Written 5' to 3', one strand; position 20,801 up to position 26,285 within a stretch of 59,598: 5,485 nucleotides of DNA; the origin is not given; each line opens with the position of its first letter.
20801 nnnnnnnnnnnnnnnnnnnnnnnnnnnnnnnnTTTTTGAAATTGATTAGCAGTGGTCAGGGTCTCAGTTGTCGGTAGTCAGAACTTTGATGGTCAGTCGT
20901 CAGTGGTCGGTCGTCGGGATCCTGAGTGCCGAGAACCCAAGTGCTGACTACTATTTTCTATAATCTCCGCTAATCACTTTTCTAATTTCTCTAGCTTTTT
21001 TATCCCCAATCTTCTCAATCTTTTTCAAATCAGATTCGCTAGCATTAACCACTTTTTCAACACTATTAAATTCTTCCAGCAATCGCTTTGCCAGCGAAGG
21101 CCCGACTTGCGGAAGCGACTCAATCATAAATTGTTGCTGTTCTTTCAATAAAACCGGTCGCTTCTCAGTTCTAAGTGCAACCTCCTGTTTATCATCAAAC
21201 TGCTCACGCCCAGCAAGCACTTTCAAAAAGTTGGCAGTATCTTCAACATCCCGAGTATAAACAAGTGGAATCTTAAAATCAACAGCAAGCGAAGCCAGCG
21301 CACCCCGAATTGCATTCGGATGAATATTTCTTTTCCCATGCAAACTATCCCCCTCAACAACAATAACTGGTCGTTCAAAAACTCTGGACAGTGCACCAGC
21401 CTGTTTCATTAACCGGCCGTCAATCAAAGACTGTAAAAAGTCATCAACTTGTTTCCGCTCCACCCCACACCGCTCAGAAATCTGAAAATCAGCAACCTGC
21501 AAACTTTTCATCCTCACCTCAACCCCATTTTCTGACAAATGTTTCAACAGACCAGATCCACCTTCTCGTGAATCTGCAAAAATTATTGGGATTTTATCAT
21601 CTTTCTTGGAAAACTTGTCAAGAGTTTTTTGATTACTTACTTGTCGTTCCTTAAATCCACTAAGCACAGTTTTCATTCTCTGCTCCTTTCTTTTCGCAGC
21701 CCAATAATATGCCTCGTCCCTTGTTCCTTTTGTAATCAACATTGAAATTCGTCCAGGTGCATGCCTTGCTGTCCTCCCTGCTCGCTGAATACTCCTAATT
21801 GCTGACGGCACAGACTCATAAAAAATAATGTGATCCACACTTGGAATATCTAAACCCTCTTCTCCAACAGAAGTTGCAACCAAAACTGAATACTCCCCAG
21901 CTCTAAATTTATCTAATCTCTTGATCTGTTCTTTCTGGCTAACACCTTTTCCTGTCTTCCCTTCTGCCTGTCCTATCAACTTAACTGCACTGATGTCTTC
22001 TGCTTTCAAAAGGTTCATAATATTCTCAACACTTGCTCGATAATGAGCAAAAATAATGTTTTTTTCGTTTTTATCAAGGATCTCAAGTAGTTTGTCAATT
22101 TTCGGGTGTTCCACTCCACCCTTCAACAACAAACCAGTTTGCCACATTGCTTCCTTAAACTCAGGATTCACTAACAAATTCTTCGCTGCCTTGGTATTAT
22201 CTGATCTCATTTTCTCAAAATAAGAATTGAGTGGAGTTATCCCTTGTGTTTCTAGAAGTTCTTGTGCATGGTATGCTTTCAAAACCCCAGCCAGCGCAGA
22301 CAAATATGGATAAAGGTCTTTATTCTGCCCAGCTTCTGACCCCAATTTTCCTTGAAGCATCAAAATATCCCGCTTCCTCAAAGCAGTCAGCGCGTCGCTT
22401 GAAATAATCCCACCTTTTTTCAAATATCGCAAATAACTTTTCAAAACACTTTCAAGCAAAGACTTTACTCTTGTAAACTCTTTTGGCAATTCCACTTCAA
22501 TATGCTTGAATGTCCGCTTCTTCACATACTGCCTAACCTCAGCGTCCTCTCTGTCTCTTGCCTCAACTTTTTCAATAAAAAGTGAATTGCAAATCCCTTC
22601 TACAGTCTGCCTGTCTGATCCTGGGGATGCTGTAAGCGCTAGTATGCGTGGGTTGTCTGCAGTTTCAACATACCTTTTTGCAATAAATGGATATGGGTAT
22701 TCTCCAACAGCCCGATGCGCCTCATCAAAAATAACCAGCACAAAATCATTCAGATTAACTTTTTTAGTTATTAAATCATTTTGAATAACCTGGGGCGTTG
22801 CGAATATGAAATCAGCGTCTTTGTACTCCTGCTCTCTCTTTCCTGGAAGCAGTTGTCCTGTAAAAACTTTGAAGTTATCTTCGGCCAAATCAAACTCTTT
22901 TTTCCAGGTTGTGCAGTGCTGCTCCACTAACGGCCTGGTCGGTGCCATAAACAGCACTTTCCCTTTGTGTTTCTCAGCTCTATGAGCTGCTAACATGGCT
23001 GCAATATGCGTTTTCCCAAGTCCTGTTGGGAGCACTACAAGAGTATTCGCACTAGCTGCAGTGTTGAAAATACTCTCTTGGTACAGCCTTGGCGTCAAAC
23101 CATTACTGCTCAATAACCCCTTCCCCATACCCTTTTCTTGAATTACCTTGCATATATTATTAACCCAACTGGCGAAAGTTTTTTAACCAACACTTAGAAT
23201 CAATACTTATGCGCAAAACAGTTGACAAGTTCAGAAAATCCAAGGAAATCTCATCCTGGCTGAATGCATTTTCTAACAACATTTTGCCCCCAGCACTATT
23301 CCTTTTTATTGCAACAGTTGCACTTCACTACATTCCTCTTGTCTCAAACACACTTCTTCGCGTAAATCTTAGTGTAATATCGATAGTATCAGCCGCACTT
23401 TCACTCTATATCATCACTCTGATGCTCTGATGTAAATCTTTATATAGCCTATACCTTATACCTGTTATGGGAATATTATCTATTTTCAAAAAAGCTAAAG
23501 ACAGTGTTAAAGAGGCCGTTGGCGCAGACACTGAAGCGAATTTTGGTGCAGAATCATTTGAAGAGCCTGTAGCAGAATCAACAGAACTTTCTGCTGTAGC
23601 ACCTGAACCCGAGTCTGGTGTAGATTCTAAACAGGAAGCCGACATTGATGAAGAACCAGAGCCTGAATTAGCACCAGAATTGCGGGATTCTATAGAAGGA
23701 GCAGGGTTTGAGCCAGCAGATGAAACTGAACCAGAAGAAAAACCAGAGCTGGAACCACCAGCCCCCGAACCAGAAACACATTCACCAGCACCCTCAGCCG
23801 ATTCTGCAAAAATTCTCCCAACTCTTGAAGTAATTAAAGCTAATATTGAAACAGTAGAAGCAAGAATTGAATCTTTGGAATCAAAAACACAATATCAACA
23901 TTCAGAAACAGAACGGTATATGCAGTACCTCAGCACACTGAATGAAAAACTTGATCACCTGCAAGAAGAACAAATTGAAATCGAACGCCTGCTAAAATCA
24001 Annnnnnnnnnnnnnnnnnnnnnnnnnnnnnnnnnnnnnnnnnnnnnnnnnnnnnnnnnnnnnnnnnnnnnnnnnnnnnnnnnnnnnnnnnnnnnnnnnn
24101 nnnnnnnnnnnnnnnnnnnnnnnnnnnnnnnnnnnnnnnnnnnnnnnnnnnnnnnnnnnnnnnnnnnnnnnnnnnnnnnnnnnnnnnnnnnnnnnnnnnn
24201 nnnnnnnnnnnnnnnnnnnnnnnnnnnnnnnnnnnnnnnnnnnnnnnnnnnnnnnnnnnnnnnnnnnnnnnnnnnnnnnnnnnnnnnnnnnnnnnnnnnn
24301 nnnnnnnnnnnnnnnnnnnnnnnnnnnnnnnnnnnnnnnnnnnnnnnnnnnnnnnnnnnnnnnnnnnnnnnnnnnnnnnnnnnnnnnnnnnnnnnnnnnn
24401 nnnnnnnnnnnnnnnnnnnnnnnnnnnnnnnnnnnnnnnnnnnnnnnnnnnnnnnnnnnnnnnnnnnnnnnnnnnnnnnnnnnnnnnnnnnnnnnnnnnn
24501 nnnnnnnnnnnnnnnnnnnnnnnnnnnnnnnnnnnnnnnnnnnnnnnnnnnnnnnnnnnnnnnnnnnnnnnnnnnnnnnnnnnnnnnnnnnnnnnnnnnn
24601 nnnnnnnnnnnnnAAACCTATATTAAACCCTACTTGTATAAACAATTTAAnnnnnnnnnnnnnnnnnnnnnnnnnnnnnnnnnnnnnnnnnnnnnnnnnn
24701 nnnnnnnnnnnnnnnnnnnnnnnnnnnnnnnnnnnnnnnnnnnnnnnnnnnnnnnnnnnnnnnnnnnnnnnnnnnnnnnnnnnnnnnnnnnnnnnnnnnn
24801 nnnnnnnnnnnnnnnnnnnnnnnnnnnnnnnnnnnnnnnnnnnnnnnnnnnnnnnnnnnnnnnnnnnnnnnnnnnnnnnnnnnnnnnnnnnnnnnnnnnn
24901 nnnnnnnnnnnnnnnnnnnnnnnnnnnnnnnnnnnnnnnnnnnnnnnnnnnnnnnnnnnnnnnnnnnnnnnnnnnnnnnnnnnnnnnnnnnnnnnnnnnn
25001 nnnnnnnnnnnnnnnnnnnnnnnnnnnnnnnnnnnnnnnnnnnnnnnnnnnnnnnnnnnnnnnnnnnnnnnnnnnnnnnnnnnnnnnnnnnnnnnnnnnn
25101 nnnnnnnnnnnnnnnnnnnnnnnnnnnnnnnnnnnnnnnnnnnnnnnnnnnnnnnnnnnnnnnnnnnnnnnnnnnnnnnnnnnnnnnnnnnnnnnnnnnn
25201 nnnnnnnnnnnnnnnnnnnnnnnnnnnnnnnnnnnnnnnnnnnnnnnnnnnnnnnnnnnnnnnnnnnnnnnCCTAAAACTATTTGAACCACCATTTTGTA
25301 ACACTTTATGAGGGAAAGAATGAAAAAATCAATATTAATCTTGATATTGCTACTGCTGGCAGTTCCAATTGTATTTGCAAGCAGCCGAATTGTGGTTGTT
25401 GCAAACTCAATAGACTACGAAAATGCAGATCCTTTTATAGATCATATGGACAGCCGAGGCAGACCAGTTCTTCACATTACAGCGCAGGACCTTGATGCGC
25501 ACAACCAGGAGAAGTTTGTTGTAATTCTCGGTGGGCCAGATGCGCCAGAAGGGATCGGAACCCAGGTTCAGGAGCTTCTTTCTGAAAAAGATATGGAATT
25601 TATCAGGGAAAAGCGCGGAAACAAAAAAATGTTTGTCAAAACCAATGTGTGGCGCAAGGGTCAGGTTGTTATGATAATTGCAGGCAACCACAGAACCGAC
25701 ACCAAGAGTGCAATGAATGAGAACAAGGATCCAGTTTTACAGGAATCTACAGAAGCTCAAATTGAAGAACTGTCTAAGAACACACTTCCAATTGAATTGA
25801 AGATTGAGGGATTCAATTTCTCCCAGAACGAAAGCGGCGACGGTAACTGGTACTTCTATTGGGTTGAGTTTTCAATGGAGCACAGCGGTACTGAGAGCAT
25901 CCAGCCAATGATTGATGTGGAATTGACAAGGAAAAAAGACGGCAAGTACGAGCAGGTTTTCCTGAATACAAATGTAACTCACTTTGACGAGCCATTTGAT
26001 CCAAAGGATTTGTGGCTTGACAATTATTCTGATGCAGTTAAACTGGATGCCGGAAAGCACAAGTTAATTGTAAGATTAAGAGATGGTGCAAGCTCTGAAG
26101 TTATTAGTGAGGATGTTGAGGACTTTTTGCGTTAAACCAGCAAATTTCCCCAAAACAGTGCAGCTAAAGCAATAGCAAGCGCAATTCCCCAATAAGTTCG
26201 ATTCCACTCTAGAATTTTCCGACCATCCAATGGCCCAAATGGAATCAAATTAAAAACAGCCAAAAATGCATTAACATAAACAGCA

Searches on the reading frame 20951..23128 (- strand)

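Call 10: search_protein_families(library=pfam, proteins=[window:20951-23128:-], max_evalue=0.00001)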
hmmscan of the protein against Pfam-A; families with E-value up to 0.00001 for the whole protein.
window:20951-23128:- (725 aa): 7 families
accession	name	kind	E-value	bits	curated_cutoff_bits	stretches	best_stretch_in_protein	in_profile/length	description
PF02732.21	ERCC4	-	4.2e-31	108.2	24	1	519-637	2-139/140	ERCC4 domain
PF00270.35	DEAD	-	5.1e-24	85.3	26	1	16-172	3-163/167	DEAD/DEAH box helicase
PF00271.37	Helicase_C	-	1e-23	84.1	23.5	1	343-456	2-109/110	Helicase conserved C-terminal domain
PF04851.21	ResIII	-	1.8e-22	80.5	22.5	1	13-169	4-162/164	Type III restriction enzyme, res subunit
PF21210.2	RNA_helicase_helical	-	3.4e-14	53.3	27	1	228-328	3-107/108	Putative ATP-dependent RNA helicase, helical bundle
PF14520.12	HHH_5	-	6.8e-10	39.7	27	1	670-716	5-52/57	Helix-hairpin-helix domain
PF12826.13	HHH_2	-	4.2e-09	36.9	27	1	672-717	8-53/64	Helix-hairpin-helix motif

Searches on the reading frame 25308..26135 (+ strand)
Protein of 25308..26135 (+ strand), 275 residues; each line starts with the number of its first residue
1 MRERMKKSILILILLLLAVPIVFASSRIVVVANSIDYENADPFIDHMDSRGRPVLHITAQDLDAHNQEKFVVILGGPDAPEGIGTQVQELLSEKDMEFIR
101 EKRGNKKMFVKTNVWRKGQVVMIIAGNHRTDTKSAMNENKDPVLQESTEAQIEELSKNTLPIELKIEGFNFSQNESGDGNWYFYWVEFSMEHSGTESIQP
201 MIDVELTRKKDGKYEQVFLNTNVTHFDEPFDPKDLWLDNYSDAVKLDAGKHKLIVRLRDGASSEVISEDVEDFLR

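Call 53: search_protein_families(library=pfam, proteins=[window:25308-26135:+], max_evalue=0.001)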
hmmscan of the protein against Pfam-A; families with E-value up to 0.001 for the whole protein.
window:25308-26135:+ (275 aa): 1 family
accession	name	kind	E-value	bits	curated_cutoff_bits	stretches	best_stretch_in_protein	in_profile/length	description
PF16125.10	DUF4837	-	0.00062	19.3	25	0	102-158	72-128/295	Domain of unknown function (DUF4837)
